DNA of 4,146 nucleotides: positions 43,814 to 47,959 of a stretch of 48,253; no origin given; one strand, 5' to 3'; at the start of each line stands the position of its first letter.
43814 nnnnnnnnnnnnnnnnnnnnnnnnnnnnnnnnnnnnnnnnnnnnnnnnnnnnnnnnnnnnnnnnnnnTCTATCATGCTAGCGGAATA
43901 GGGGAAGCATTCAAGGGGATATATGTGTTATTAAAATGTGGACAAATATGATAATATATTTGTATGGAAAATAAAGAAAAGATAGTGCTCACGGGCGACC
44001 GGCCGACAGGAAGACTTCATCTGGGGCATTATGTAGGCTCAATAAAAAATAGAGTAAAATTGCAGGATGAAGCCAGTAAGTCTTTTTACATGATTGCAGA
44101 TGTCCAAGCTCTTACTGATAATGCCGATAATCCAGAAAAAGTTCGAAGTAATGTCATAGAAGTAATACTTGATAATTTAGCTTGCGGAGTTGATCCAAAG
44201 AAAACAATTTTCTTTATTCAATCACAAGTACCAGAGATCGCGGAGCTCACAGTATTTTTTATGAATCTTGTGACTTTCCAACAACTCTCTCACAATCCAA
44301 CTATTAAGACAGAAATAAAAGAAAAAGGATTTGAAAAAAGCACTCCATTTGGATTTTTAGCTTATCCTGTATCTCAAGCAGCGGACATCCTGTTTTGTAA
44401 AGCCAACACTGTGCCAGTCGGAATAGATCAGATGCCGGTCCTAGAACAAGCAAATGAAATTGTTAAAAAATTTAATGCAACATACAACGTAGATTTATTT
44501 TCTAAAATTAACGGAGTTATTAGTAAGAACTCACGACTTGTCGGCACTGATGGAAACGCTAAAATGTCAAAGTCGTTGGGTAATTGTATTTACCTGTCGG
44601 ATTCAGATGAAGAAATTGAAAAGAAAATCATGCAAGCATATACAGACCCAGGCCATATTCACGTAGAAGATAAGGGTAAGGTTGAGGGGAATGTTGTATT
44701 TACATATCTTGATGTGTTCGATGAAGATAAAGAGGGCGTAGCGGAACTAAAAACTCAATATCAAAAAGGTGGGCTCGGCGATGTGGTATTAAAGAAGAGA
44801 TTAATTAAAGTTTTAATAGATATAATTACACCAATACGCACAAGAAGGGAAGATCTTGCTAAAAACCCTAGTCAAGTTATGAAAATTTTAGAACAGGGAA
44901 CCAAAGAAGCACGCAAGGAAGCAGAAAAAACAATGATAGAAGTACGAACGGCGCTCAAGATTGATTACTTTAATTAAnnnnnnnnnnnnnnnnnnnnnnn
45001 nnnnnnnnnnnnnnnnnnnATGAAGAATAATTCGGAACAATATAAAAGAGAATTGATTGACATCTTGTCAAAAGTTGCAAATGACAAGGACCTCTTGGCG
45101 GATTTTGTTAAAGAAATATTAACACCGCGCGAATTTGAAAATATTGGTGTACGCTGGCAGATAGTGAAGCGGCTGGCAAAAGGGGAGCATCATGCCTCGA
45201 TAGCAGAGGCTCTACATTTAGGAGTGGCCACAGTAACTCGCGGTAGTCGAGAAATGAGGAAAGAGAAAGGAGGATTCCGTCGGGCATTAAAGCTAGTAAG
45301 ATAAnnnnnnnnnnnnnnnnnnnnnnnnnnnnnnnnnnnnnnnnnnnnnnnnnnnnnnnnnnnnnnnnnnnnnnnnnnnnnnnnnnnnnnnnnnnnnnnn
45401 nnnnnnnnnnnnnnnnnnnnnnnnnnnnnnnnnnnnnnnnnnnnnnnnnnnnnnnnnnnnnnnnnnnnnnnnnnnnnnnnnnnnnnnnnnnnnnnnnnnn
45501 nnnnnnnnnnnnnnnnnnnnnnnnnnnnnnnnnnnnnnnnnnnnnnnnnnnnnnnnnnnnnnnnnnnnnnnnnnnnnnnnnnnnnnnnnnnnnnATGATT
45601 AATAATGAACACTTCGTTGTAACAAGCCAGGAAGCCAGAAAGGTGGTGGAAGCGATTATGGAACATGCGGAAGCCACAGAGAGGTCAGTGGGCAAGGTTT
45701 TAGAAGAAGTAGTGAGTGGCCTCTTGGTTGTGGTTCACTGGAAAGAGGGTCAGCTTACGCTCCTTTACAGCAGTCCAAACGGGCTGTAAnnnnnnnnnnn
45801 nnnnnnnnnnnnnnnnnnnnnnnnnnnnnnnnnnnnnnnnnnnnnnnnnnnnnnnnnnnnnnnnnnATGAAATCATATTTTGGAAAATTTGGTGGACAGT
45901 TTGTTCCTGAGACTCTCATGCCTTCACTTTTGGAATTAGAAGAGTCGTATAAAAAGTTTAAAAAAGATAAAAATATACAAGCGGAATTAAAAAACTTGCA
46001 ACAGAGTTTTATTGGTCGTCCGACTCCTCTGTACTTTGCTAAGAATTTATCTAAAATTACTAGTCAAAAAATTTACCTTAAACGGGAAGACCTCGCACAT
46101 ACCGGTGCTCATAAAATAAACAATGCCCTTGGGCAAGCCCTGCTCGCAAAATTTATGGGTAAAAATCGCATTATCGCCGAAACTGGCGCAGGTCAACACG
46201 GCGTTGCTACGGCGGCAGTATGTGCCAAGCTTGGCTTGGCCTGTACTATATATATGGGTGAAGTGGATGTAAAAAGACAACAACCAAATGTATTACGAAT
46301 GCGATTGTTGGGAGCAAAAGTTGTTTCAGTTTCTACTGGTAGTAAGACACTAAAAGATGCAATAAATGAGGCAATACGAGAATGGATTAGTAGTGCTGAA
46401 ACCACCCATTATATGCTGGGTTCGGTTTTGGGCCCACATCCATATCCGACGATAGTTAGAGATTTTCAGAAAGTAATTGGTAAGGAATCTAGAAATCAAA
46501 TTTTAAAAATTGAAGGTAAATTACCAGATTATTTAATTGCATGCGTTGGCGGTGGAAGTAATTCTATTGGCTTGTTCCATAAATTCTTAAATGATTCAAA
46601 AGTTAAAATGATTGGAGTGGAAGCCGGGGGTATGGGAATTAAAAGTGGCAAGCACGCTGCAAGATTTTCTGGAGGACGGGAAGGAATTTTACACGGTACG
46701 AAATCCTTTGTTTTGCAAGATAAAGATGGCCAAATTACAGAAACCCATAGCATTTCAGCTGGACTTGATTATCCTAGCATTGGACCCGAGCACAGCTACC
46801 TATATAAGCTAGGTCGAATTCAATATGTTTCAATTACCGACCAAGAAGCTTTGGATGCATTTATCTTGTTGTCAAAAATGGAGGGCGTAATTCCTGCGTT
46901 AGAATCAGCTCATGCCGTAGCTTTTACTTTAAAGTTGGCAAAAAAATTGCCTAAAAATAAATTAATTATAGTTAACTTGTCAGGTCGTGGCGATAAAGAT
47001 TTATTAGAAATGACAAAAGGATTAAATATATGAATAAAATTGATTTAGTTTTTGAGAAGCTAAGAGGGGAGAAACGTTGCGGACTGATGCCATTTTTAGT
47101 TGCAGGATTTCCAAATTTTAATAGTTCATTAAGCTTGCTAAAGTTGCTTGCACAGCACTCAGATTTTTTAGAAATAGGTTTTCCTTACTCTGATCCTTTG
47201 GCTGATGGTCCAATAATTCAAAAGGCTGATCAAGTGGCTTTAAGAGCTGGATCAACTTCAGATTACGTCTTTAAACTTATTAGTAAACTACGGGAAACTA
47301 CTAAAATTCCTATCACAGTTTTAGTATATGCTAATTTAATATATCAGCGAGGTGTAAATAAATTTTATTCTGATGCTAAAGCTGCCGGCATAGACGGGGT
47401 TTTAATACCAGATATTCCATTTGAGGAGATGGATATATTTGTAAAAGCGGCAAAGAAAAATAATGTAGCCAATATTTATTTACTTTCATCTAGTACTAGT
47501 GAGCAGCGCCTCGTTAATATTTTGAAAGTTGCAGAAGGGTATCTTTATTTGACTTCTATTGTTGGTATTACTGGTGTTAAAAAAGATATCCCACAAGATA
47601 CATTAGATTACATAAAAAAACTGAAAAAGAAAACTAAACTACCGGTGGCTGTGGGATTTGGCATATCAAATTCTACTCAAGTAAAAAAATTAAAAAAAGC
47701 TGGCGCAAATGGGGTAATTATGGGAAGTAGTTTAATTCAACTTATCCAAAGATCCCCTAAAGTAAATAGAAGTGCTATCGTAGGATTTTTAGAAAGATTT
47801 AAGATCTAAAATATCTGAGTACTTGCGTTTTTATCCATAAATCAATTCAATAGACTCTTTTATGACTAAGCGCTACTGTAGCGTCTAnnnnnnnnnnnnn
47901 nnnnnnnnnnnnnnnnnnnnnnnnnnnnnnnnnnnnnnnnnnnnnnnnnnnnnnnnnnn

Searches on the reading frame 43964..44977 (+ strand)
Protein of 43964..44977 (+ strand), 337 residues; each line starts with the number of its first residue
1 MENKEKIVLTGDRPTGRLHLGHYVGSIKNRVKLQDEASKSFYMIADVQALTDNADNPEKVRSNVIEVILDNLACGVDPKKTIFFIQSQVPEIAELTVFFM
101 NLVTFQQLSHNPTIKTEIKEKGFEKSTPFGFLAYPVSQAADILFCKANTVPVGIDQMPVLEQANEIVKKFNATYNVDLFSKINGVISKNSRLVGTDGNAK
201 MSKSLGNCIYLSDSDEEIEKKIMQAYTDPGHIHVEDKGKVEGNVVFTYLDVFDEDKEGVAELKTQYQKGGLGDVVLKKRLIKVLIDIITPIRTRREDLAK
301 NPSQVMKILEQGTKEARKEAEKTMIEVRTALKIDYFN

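Call 6: search_protein_families(library=pfam, proteins=[window:43964-44977:+], max_evalue=0.01)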
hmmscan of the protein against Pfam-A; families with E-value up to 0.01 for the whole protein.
window:43964-44977:+ (337 aa): 1 family
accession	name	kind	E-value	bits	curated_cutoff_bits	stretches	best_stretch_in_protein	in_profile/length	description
PF00579.31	tRNA-synt_1b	-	1.5e-58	198.9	21.1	1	3-286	3-289/292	tRNA synthetases class I (W and Y)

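Call 7: search_protein_families(library=ncbifam, proteins=[window:43964-44977:+], max_evalue=0.01)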
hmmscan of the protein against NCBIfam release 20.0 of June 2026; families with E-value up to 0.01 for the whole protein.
window:43964-44977:+ (337 aa): 11 families
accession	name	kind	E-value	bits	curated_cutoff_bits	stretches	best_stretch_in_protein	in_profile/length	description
TIGR00233.1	trpS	equivalog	3e-78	263.4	176.75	1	4-330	1-325/328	tryptophan--tRNA ligase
NF008922.0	PRK12283.1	equivalog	8.4e-76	255.4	572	2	5-175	3-172/400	tryptophan--tRNA ligase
NF009207.0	PRK12556.1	equivalog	5.9e-60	202.9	479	1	4-332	2-330/332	tryptophan--tRNA ligase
NF008923.0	PRK12284.1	equivalog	1.1e-54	186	597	1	7-333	4-331/431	tryptophan--tRNA ligase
NF008927.0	PRK12285.1-4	equivalog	1.7e-29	103.1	478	1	3-303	71-367/385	tryptophan--tRNA ligase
NF008925.0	PRK12285.1-2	equivalog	4.5e-28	98.3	451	1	3-309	60-361/365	tryptophan--tRNA ligase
NF006330.0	PRK08560.1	equivalog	1.1e-24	87.1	220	1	3-300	30-333/342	tyrosine--tRNA ligase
NF008924.0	PRK12285.1-1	equivalog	1.5e-24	86.9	644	1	7-309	75-368/381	tryptophan--tRNA ligase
NF008926.0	PRK12285.1-3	equivalog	7.3e-17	61.4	320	2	5-177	65-234/429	tryptophan--tRNA ligase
TIGR00234.1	tyrS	equivalog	1.2e-10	41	113.8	1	3-234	33-277/406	tyrosine--tRNA ligase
NF008928.0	PRK12285.1-5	equivalog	4.4e-09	35.4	891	1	3-170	90-252/530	tryptophan--tRNA ligase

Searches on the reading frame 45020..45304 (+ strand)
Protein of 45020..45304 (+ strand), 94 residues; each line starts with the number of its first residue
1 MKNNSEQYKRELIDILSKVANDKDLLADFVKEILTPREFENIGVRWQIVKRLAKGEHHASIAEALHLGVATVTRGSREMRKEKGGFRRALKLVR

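Call 6: search_protein_families(library=pfam, proteins=[window:45020-45304:+], max_evalue=0.01)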
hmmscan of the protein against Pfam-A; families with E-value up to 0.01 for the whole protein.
window:45020-45304:+ (94 aa): 2 families
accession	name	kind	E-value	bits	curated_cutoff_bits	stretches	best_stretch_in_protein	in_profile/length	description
PF01371.25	Trp_repressor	-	8.4e-14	51.8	27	1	12-91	6-85/88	Trp repressor protein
PF13384.12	HTH_23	-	0.0011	19.1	24.6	1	44-74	6-36/50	Homeodomain-like domain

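Call 7: search_protein_families(library=ncbifam, proteins=[window:45020-45304:+], max_evalue=0.01)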
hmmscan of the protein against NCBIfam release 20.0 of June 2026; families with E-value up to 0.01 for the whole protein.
window:45020-45304:+ (94 aa): 2 families
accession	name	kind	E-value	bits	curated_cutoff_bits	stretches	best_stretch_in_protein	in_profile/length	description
TIGR01321.1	TrpR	equivalog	6e-12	45.9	67.25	1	1-87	1-87/94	trp operon repressor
TIGR02531.1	yecD_yerC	hypoth_equivalog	0.0035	17.7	42.2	1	14-84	10-79/88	YerC/YecD family TrpR-related protein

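Call 12: find_homologous_proteins(query=window:45020-45304:+, max_evalue=0.001)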
Query window:45020-45304:+ (94 aa): 372 proteins with E <= 0.001 among 376 candidates; the best 120 are listed.
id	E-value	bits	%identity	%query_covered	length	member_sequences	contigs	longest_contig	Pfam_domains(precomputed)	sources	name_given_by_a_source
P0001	2.7e-53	195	100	100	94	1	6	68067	PF01371.26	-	-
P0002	5.7e-46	172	84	100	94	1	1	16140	PF01371.26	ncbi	-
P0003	2.8e-45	170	83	100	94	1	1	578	PF01371.26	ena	-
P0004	3.1e-45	169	85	100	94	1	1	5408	PF01371.26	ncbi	-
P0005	8.6e-45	168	81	100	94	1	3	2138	PF01371.26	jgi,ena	-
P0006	1.4e-44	167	83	100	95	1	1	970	PF01371.26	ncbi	-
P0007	2.2e-44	167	81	100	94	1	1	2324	PF01371.26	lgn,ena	-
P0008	2.4e-44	167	80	99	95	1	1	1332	PF01371.26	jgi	jgi:TrpR family trp operon transcriptional repressor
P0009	2.4e-44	167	84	99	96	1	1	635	PF01371.26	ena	-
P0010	3.9e-44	166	80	100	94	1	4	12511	PF01371.26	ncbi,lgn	-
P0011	5.3e-44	165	81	99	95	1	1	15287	PF01371.26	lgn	-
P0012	5.6e-44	165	83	100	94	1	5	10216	PF01371.26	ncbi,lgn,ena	-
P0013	7.6e-44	165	82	100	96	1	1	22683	PF01371.26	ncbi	-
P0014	7.9e-44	165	80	100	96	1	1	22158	PF01371.26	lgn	-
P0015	1.2e-43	164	79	100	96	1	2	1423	PF01371.26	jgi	jgi:TrpR family trp operon transcriptional repressor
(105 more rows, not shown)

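Call 14: find_related_loci(query=A1, collection=genome_contigs, flank=3500)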
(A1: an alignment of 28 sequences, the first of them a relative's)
Query A1 (94 aa) in genome_contigs; peptide patterns used: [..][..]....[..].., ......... (x = any residue, [..] = any of these).
75 stretches matched a pattern; 49 encode a relative of the query (tblastn E <= 1e-3); 48 distinct loci.
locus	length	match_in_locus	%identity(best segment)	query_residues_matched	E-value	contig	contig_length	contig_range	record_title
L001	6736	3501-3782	80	1-94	2e-49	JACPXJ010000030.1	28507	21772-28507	MAG: Candidatus Nomurabacteria bacterium isolate NC_groundwater_834_Pr1_B-0.1um_42_21 Montesol18_Bp1_scaffold_930546, wh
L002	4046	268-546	81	1-93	1e-48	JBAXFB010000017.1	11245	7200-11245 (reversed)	MAG: bacterium isolate ELA260 MAG260_17, whole genome shotgun sequence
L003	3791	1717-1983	84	1-89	4e-48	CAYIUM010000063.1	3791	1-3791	MAG TPA_asm: uncultured Candidatus Saccharibacteria bacterium isolate ERP119705_co4_482 genome assembly, contig: NODE_29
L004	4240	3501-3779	80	1-93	4e-48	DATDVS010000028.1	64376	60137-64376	MAG TPA_asm: Candidatus Paceibacterota bacterium isolate SMAG_U8090 k141_567723, whole genome shotgun sequence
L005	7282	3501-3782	74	1-94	5e-48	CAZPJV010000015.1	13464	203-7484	MAG TPA_asm: uncultured Candidatus Saccharibacteria bacterium isolate binchicken_co251_138 genome assembly, contig: NODE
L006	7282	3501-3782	78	1-94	2e-48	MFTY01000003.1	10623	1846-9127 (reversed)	MAG: Candidatus Nomurabacteria bacterium RIFCSPHIGHO2_02_FULL_35_13 rifcsphigho2_02_scaffold_13208, whole genome shotgun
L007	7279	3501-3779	76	1-93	4e-48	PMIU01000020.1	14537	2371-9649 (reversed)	MAG: Candidatus Nomurabacteria bacterium isolate fen_1327 73.20120600_E3D.179_contig_88593, whole genome shotgun sequenc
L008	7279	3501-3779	80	1-93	3e-48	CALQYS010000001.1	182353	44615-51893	MAG: Candidatus Nomurabacteria bacterium isolate Ike-100m-2 genome assembly, contig: Ike-100-c23, whole genome shotgun s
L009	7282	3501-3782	76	1-94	5e-48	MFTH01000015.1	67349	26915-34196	MAG: Candidatus Nomurabacteria bacterium RIFCSPHIGHO2_01_FULL_37_25 rifcsphigho2_01_scaffold_715, whole genome shotgun s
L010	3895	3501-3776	78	2-93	8e-48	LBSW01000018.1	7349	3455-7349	MAG: Parcubacteria group bacterium GW2011_GWB1_37_13 US41_C0018, whole genome shotgun sequence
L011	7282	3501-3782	77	1-94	6e-48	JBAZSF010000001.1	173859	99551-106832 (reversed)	MAG: Candidatus Paceibacterota bacterium isolate SO_2017_GW1_167 NODE_649_length_173859_cov_3.247657_OW334_2017, whole g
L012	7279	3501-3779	73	1-93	2e-47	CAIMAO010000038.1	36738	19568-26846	uncultured bacterium isolate AM-lipid-01-D8_bin-1576 genome assembly, contig: bin-1576:38/46, whole genome shotgun seque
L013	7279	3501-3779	76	1-93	5e-47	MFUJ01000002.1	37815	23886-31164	MAG: Candidatus Nomurabacteria bacterium RIFCSPHIGHO2_12_FULL_37_29 rifcsphigho2_12_scaffold_1173, whole genome shotgun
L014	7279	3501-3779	74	1-93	4e-47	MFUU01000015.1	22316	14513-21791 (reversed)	MAG: Candidatus Nomurabacteria bacterium RIFCSPLOWO2_01_FULL_39_17 rifcsplowo2_01_scaffold_4019, whole genome shotgun se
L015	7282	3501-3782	77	1-94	5e-47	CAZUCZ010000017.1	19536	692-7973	MAG TPA_asm: uncultured Candidatus Saccharibacteria bacterium isolate SRP257259_co1_159 genome assembly, contig: NODE_33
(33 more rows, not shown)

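Call 43: search_solved_structures(query=window:45020-45304:+, max_evalue=0.01, show_alignments=2)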
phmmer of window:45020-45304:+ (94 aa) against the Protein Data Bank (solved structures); distinct sequences matched with E-value up to 0.01: 21.
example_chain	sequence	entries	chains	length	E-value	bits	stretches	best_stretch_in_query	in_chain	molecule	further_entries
6f7f_B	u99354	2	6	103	3.4e-07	33.6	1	11-86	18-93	Trp operon repressor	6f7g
1rcs_A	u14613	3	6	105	3.6e-07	33.5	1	11-86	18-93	TRP REPRESSOR | HOLO TRP REPRESSOR | APO TRP REPRESSOR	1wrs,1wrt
1trr_A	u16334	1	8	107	3.6e-07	33.5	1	12-86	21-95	PROTEIN (TRP REPRESSOR)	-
1co0_A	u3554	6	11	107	3.8e-07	33.5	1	11-86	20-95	TRP OPERON REPRESSOR | TRP REPRESSOR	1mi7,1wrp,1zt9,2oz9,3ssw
3wrp_A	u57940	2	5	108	3.9e-07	33.4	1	11-86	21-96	TRP REPRESSOR | Trp operon repressor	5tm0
1tro_A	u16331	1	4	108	4.1e-07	33.3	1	11-86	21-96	PROTEIN (TRP REPRESSOR)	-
1jhg_A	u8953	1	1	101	4.4e-07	33.2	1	11-86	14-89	TRP OPERON REPRESSOR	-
6ejw_A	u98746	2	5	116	4.5e-07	33.2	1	11-86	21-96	Trp operon repressor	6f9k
6st7_A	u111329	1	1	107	5.3e-07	33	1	11-83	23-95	Trp operon repressor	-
6st6_A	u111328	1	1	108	5.4e-07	32.9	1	11-83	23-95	Trp operon repressor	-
7os9_AA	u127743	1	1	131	6.1e-07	32.8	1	11-85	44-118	Trp operon repressor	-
6fal_A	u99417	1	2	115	7.8e-07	32.4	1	11-83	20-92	Trp operon repressor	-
6ejz_A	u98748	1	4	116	8e-07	32.4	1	11-83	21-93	Trp operon repressor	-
2xdi_A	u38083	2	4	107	1.3e-06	31.7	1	11-86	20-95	TRP OPERON REPRESSOR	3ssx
6eni_A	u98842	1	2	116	5.8e-06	29.7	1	11-83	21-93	Trp operon repressor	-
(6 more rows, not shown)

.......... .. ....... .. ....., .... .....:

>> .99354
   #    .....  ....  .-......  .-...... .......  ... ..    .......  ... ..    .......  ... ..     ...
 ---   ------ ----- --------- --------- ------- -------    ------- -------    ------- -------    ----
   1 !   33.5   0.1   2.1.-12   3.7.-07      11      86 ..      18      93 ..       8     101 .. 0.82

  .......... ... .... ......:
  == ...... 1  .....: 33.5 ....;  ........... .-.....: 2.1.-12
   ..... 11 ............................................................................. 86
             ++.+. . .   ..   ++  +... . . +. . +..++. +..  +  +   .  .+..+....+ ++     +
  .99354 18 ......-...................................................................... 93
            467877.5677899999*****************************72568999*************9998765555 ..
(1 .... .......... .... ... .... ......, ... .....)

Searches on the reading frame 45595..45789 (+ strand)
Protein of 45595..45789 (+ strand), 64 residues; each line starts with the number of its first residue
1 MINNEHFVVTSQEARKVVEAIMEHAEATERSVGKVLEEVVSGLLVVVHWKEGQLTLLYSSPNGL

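Call 6: search_protein_families(library=pfam, proteins=[window:45595-45789:+], max_evalue=0.01)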
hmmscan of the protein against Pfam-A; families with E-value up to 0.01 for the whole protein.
window:45595-45789:+ (64 aa): 0 families

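Call 7: search_protein_families(library=ncbifam, proteins=[window:45595-45789:+], max_evalue=0.01)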
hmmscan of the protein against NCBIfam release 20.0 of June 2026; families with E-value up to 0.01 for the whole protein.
window:45595-45789:+ (64 aa): 0 families

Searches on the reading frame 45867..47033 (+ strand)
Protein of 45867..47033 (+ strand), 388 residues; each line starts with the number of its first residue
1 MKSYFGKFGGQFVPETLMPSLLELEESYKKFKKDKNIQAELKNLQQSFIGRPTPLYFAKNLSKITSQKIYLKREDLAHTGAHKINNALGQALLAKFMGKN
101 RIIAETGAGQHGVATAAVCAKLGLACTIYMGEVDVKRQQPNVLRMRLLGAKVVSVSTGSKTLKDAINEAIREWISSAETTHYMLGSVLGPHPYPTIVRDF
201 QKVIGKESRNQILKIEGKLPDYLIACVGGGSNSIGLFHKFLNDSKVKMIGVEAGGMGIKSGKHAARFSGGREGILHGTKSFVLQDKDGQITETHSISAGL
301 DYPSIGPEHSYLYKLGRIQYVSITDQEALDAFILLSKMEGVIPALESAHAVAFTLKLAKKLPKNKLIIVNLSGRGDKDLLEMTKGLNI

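Call 6: search_protein_families(library=pfam, proteins=[window:45867-47033:+], max_evalue=0.01)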
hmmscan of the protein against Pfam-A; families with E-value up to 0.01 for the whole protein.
window:45867-47033:+ (388 aa): 1 family
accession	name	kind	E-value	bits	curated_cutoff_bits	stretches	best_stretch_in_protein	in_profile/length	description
PF00291.31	PALP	-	1.4e-43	149.8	35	1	50-373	5-295/295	Pyridoxal-phosphate dependent enzyme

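Call 7: search_protein_families(library=ncbifam, proteins=[window:45867-47033:+], max_evalue=0.01)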
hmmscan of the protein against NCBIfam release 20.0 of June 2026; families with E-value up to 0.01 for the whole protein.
window:45867-47033:+ (388 aa): 42 families (the best 25 are shown)
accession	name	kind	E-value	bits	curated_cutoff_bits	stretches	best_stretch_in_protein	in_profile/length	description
NF010376.0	PRK13803.1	equivalog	4.2e-198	660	819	1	2-382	210-591/600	bifunctional phosphoribosylanthranilate isomerase/tryptophan synthase subunit beta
TIGR00263.1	trpB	equivalog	8.8e-190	630.7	392.45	1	4-383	2-382/385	tryptophan synthase subunit beta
NF010375.0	PRK13802.1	equivalog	3.2e-145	484.9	1386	1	3-381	277-668/695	bifunctional indole-3-glycerol phosphate synthase/tryptophan synthase subunit beta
TIGR01415.1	trpB_rel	hypoth_equivalog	6.3e-60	203.1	518.85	1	19-387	39-417/419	TrpB-like pyridoxal phosphate-dependent enzyme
NF009057.0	PRK12391.1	equivalog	2.5e-57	194.4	366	1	37-381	66-421/441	TrpB-like pyridoxal phosphate-dependent enzyme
NF006390.0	PRK08639.1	equivalog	5.4e-19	68.5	421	1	32-256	7-215/418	threonine ammonia-lyase IlvA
TIGR02079.1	THD1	equivalog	3.5e-17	62.3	440.55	1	49-255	13-206/410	threonine ammonia-lyase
NF006094.0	PRK08246.1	subfamily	9.6e-14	51.5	331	1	44-254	16-201/310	serine/threonine dehydratase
NF005292.0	PRK06815.1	equivalog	5.7e-13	48.6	371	1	51-161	20-127/320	threonine/serine dehydratase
TIGR01139.1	cysK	equivalog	5.1e-12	45.6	350.95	1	48-261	4-206/298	cysteine synthase A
NF007989.0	PRK10717.1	equivalog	7.7e-12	44.9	387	2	46-157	9-119/334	cysteine synthase A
TIGR01127.1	ilvA_1Cterm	equivalog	6.1e-11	41.9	378.75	1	53-378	1-287/380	threonine ammonia-lyase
NF005680.0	PRK07476.1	equivalog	6.7e-11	41.7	413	1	52-173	23-138/326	hydroxyectoine utilization dehydratase EutB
NF040741.1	ornith_OrtB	equivalog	1.2e-10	40.4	550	1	65-252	80-262/464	2-amino-4-oxopentanoate thiolase subunit OrtB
TIGR01136.1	cysKM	subfamily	2.4e-10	40.3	344.15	1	48-183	4-135/299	cysteine synthase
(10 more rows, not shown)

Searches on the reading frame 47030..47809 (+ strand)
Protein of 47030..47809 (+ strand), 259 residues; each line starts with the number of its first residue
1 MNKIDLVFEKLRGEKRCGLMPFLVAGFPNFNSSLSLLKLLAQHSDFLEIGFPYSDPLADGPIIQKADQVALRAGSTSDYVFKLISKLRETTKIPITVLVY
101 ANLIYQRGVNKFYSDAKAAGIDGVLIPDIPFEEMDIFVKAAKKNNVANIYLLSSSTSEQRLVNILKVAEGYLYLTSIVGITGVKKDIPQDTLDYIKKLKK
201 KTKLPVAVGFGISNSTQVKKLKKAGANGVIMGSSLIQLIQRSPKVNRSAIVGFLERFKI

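Call 6: search_protein_families(library=pfam, proteins=[window:47030-47809:+], max_evalue=0.01)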
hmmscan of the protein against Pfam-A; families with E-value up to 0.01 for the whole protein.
window:47030-47809:+ (259 aa): 4 families
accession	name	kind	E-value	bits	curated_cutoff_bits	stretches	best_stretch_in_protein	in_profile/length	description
PF00290.26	Trp_syntA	-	2.8e-78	262.9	27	1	8-249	1-243/259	Tryptophan synthase alpha chain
PF00977.27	His_biosynth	-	8.4e-08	32.4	23.6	1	177-237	48-107/228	Histidine biosynthesis protein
PF02581.23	TMP-TENI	-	0.0016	18.3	27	1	139-234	86-179/180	Thiamine monophosphate synthase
PF13714.12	PEP_mutase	-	0.0034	17.4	31.5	0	189-238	180-227/240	Phosphoenolpyruvate phosphomutase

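Call 7: search_protein_families(library=ncbifam, proteins=[window:47030-47809:+], max_evalue=0.01)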
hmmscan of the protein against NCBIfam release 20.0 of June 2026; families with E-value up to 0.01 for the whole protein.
window:47030-47809:+ (259 aa): 23 families
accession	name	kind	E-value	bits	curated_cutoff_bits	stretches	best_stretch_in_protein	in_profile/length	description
TIGR00262.1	trpA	equivalog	1.9e-80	269.4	102.35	1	8-243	1-238/256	tryptophan synthase subunit alpha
NF009621.0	PRK13125.1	equivalog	3.5e-34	118.3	234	1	17-242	4-224/244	tryptophan synthase subunit alpha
NF010114.0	PRK13587.1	equivalog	1.9e-06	27.7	305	1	177-238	51-111/234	1-(5-phosphoribosyl)-5-((5-phosphoribosylamino)methylideneamino)imidazole-4-carboxamide isomerase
NF038364.1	AglZ_HisF2_fam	equivalog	2.1e-06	27.3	310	1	189-239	59-112/248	AglZ/HisF2 family acetamidino modification protein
TIGR00007.1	TIGR00007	equivalog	2.4e-06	27.4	228.95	1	189-237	58-106/231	1-(5-phosphoribosyl)-5-[(5-phosphoribosylamino)methylideneamino]imidazole-4-carboxamide isomerase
NF003198.0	PRK04169.1-2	subfamily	5.4e-06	25.7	247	1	182-234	179-228/249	geranylgeranylglyceryl/heptaprenylglyceryl phosphate synthase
TIGR03572.1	WbuZ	equivalog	5.9e-06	25.8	299.7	1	184-238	56-109/232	glycosyl amidation-associated protein WbuZ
NF010112.0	PRK13585.1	equivalog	2.4e-05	24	243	1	193-236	182-225/241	1-(5-phosphoribosyl)-5-[(5-phosphoribosylamino)methylideneamino]imidazole-4-carboxamide isomerase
NF005442.0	PRK07028.1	equivalog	7.6e-05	21.5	593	1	138-237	100-195/430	bifunctional hexulose-6-phosphate synthase/ribonuclease regulator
TIGR00735.1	hisF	equivalog_domain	0.00056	19.3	294.55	1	187-237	58-108/254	imidazole glycerol phosphate synthase subunit HisF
NF003156.0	PRK04128.1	equivalog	0.001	19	285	1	170-237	41-107/231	1-(5-phosphoribosyl)-5-((5-phosphoribosylamino)methylideneamino)imidazole-4-carboxamide isomerase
NF005741.0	PRK07565.1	subfamily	0.0018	17.4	303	0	185-231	148-197/335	dihydroorotate dehydrogenase-like protein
NF003302.0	PRK04302.1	subfamily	0.0019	18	132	1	183-237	152-207/223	triose-phosphate isomerase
NF003202.0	PRK04169.1-6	equivalog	0.0019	17.7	353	1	171-245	179-247/254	phosphoglycerol geranylgeranyltransferase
NF002231.0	PRK01130.1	subfamily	0.0019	17.3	189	1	175-237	153-215/230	putative N-acetylmannosamine-6-phosphate 2-epimerase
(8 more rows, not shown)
